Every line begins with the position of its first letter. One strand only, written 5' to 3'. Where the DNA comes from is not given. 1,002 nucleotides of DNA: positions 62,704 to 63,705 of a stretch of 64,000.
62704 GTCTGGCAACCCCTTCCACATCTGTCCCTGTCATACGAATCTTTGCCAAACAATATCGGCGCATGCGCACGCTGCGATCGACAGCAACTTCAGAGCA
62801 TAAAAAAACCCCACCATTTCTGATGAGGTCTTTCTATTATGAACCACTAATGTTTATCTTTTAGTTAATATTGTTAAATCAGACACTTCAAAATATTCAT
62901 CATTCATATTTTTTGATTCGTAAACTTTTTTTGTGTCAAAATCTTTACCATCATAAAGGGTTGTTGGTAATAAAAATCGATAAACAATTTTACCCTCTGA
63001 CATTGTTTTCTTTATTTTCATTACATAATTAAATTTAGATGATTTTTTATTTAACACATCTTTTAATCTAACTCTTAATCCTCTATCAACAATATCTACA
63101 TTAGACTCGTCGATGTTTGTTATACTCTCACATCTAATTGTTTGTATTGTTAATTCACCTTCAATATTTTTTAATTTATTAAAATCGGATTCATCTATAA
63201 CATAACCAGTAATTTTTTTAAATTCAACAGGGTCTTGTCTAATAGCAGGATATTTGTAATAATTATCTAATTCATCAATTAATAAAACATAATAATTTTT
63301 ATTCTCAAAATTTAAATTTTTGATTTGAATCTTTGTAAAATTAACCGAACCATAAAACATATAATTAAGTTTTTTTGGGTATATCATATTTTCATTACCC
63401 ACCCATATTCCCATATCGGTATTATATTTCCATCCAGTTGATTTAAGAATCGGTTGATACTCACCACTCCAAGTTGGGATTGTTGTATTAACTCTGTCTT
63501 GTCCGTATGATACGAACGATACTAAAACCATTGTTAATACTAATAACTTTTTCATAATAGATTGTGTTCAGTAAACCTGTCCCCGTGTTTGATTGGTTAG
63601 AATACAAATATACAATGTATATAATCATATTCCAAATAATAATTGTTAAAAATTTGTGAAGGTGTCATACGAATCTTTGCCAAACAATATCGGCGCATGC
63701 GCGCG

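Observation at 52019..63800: A - strand block of small gene cassettes, each framed by a near-identical promoter / inverted-repeat / terminator module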

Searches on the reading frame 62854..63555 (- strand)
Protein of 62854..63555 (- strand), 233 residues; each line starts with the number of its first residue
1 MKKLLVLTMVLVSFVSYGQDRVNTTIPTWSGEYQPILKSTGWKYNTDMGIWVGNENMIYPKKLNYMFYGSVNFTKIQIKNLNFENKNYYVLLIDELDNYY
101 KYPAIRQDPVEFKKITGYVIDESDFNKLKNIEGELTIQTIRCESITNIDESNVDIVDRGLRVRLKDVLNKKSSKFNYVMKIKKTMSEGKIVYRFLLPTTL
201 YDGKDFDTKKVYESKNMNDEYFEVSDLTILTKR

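Call 11: search_protein_families(library=pfam, max_evalue=0.01, proteins=[window:62854-63555:-])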
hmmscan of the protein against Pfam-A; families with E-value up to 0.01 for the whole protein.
window:62854-63555:- (233 aa): 0 families

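Call 14: search_protein_families(library=phrogs, max_evalue=0.001, proteins=[window:62854-63555:-])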
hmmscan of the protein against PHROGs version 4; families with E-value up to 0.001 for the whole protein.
window:62854-63555:- (233 aa): 0 families

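Call 47: find_encoding_contigs(protein=window:62854-63555:-, flank=4000, max_places=8)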
Protein window:62854-63555:- (233 aa): 9 contigs read that carry it; 5 places shown.
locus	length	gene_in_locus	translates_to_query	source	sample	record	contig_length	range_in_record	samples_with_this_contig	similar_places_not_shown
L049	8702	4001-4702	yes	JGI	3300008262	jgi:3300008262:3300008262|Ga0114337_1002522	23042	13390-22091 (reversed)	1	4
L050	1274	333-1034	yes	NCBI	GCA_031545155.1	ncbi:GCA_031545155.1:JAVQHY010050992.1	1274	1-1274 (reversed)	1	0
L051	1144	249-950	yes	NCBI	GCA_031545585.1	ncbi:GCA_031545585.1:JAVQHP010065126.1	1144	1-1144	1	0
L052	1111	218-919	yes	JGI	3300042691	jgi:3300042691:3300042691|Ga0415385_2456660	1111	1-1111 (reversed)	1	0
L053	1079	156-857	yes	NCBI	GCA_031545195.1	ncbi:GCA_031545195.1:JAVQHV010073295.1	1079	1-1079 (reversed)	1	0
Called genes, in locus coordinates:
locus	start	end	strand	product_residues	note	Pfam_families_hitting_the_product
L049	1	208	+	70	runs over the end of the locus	-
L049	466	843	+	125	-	-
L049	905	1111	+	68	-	-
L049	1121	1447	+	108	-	-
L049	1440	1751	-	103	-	-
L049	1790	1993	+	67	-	-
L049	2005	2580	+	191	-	-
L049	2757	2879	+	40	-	-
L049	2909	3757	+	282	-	PF06067:DUF932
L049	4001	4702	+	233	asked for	-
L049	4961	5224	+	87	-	-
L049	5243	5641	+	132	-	PF21866:DUF6915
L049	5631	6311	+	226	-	-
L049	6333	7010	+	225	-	-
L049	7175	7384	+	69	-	PF08410:DUF1737 (weak)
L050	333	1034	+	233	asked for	-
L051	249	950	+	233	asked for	-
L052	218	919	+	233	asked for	-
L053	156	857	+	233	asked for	-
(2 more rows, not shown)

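Call 64: find_homologous_proteins(query=window:62854-63555:-, max_evalue=0.001)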
Query window:62854-63555:- (233 aa): 10 proteins with E <= 0.001 among 281 candidates.
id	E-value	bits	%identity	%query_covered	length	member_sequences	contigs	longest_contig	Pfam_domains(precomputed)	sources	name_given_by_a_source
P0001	7.6e-149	511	100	100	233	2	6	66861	-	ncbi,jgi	jgi:hypothetical protein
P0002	1.6e-117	409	80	100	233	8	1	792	-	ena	-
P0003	1.6e-27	115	34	99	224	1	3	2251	-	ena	-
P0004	1.8e-22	98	31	88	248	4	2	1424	-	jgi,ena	jgi:hypothetical protein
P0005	1.0e-18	86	42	56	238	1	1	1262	-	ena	-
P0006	7.8e-17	80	33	99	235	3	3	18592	-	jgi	jgi:hypothetical protein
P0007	2.0e-16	78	36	56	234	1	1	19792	-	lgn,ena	-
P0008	1.8e-15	75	33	96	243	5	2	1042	-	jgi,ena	-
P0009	2.0e-15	75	29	89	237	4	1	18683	-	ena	-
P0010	1.7e-11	62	35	73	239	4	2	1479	-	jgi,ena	jgi:hypothetical protein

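Call 65: find_encoding_contigs(protein=P0006, flank=5000, max_places=3)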
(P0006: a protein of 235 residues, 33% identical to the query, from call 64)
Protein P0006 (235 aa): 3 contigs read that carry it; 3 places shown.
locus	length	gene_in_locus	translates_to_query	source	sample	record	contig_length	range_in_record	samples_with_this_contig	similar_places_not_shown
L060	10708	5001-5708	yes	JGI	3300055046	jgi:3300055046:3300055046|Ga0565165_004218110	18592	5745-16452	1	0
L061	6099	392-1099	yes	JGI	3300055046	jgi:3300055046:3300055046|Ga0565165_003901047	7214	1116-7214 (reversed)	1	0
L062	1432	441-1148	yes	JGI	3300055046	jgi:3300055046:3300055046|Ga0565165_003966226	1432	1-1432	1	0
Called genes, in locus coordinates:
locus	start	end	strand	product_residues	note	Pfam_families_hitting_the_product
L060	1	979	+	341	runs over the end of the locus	-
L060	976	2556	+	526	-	-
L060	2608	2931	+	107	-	-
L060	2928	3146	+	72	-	-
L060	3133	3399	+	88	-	-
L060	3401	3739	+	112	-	-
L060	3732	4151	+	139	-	-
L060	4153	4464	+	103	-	-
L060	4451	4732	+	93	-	-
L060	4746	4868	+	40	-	-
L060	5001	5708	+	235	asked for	-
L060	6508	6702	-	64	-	-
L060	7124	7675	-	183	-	-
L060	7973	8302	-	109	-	-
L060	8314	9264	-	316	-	PF00145:DNA_methylase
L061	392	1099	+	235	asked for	-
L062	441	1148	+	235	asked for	-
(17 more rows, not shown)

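Call 66: find_encoding_contigs(protein=P0009, flank=5000, max_places=3)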
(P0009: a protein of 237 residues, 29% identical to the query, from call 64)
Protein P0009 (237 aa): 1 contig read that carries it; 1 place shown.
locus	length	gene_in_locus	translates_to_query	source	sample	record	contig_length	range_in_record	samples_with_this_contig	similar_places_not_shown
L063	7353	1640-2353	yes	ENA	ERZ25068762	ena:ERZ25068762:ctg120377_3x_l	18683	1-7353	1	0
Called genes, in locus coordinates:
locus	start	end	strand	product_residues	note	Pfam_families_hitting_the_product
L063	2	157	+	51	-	?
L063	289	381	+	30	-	-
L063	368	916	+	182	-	-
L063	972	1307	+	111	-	-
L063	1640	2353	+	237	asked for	-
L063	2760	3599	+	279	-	PF15283:DUF4595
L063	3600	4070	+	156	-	-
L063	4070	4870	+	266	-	-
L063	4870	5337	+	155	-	-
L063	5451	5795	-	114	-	-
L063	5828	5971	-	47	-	-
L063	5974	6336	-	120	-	-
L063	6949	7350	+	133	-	-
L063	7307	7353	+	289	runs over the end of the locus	-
